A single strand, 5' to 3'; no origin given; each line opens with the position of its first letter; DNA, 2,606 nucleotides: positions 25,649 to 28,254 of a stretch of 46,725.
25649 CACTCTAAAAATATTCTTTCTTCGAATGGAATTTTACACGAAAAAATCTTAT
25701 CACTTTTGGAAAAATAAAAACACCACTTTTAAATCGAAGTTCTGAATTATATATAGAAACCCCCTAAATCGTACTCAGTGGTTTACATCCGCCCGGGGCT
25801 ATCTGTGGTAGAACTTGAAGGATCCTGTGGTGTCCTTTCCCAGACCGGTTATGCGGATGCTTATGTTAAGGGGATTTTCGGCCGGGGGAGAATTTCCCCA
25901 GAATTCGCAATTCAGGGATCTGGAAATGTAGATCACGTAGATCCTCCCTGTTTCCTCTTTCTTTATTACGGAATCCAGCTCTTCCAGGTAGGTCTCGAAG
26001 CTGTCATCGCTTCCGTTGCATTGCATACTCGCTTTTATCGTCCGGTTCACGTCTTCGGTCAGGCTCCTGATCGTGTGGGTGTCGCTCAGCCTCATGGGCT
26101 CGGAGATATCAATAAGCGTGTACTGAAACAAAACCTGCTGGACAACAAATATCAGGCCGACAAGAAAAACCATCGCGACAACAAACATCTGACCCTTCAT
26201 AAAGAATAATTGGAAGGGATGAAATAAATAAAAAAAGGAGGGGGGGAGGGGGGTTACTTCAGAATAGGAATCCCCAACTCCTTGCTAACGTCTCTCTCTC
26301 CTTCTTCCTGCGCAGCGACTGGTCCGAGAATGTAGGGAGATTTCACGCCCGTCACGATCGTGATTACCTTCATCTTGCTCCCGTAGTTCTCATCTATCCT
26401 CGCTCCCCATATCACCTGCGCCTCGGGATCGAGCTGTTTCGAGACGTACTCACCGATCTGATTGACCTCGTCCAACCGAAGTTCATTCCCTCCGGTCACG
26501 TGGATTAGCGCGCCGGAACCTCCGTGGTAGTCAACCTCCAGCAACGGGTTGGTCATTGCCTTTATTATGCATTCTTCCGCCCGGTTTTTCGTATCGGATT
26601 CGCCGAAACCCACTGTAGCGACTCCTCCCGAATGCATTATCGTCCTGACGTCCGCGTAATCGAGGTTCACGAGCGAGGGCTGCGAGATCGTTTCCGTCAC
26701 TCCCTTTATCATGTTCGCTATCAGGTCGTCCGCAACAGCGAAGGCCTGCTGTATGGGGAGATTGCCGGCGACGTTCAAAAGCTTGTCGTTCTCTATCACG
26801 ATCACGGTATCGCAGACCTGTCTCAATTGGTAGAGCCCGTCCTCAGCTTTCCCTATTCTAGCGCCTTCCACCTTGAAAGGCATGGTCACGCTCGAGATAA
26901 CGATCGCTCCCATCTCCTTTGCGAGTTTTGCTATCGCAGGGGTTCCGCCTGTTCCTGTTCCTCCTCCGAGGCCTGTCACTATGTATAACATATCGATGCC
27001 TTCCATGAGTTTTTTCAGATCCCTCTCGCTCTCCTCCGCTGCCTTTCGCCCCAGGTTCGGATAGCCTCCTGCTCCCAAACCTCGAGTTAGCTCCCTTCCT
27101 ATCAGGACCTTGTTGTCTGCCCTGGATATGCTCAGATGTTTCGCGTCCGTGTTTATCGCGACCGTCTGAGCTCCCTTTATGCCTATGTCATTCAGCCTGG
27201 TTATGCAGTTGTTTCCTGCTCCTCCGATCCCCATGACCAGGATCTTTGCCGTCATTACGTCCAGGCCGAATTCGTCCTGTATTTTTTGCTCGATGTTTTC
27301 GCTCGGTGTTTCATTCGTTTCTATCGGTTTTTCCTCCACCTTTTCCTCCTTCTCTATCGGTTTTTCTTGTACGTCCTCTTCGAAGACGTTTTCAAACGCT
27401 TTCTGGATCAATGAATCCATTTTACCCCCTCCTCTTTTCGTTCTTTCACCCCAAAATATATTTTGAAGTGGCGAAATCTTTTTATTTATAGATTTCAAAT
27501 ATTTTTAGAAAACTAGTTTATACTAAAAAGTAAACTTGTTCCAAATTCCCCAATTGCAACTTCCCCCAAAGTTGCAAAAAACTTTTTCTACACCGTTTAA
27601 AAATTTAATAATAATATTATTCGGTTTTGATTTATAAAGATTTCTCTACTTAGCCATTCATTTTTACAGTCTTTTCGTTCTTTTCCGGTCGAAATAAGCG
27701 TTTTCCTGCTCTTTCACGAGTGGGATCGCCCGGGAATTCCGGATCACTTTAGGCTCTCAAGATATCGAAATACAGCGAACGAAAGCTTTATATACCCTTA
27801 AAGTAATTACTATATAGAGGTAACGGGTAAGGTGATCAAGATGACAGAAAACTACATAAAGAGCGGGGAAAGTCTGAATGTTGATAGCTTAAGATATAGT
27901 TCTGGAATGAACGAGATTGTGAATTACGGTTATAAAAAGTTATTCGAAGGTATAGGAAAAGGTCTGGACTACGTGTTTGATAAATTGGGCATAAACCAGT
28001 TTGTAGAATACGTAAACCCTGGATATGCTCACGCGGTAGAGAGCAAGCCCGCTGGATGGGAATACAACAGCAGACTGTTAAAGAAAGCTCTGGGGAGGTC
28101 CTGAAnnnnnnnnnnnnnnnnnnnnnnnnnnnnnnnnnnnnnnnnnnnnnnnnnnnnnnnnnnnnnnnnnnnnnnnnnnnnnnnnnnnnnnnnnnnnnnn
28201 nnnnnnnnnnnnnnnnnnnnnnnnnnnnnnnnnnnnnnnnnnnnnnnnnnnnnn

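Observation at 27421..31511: Unrecognisable seven-gene operon-like cluster divergent from ftsZ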

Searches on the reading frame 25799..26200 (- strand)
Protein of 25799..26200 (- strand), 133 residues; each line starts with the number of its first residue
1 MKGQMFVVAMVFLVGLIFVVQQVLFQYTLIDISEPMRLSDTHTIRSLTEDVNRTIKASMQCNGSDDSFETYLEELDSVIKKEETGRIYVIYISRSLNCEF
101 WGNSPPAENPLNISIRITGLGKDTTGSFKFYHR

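Call 3: search_protein_families(library=pfam, proteins=[window:25799-26200:-], max_evalue=1)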
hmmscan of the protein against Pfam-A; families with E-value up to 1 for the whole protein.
window:25799-26200:- (133 aa): 2 families
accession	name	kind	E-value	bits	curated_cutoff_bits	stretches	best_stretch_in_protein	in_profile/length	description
PF22593.3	SPMIP11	-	0.21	12.5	25.9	1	47-110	41-103/139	Sperm microtubule inner protein 11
PF19890.4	DUF6363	-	0.25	11.6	26.4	1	69-97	13-41/75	Domain of unknown function (DUF6363)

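Call 4: search_protein_families(library=ncbifam, proteins=[window:25799-26200:-], max_evalue=1)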
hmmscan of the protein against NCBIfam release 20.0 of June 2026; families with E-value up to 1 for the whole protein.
window:25799-26200:- (133 aa): 4 families
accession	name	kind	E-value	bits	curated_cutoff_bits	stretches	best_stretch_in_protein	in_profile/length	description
NF041325.1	Bacteroid_MobB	subfamily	0.022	13.8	400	1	44-92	268-319/420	conjugal transfer protein MobB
NF008180.0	PRK10929.1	equivalog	0.067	10.9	809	1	4-53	903-953/1109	miniconductance mechanosensitive channel MscM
NF010079.0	PRK13564.1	equivalog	0.14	10.9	471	1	48-97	226-272/521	anthranilate synthase component 1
NF002137.0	PRK00977.1-1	equivalog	0.22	11.5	94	1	64-86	7-29/80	exodeoxyribonuclease VII small subunit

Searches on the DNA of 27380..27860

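Call 100: search_rna_families(source=window, start=27380, end=27860, threshold=evalue, max_evalue=1)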
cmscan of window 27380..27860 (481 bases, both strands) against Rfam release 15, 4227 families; matches with E-value up to 1: 0.
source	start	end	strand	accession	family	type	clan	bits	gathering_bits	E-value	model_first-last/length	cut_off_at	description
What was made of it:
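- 27424..27840 (.): 417-bp divergent spacer. The ftsZ-proximal half (27424-27640) is almost invariant among relatives and holds a hairpin at 27554-27577. No Rfam match (call 100).
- Tried and rejected: Rfam on the spacer found no match (call 100).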

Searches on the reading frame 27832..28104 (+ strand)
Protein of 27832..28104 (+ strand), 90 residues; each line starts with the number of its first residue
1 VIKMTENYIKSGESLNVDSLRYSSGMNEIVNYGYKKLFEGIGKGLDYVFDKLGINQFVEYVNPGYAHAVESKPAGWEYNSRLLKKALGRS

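Call 3: search_protein_families(library=pfam, proteins=[window:27832-28104:+], max_evalue=1)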
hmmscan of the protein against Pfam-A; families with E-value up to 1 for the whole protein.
window:27832-28104:+ (90 aa): 0 families

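Call 4: search_protein_families(library=ncbifam, proteins=[window:27832-28104:+], max_evalue=1)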
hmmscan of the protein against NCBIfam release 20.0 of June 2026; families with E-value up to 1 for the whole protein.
window:27832-28104:+ (90 aa): 0 families

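Call 8: search_protein_families(library=phrogs, proteins=[window:27832-28104:+], max_evalue=1)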
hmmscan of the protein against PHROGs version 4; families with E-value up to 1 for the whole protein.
window:27832-28104:+ (90 aa): 2 families
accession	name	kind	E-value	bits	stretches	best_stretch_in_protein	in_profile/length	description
phrog_32800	-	unknown function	0.21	12.9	1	22-64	35-77/154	-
phrog_21071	-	unknown function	0.23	12.6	1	15-45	33-63/121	-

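Call 9: search_protein_families(library=padloc, proteins=[window:27832-28104:+], max_evalue=1)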
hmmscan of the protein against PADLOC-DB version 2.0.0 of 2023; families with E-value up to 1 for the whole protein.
window:27832-28104:+ (90 aa): 0 families
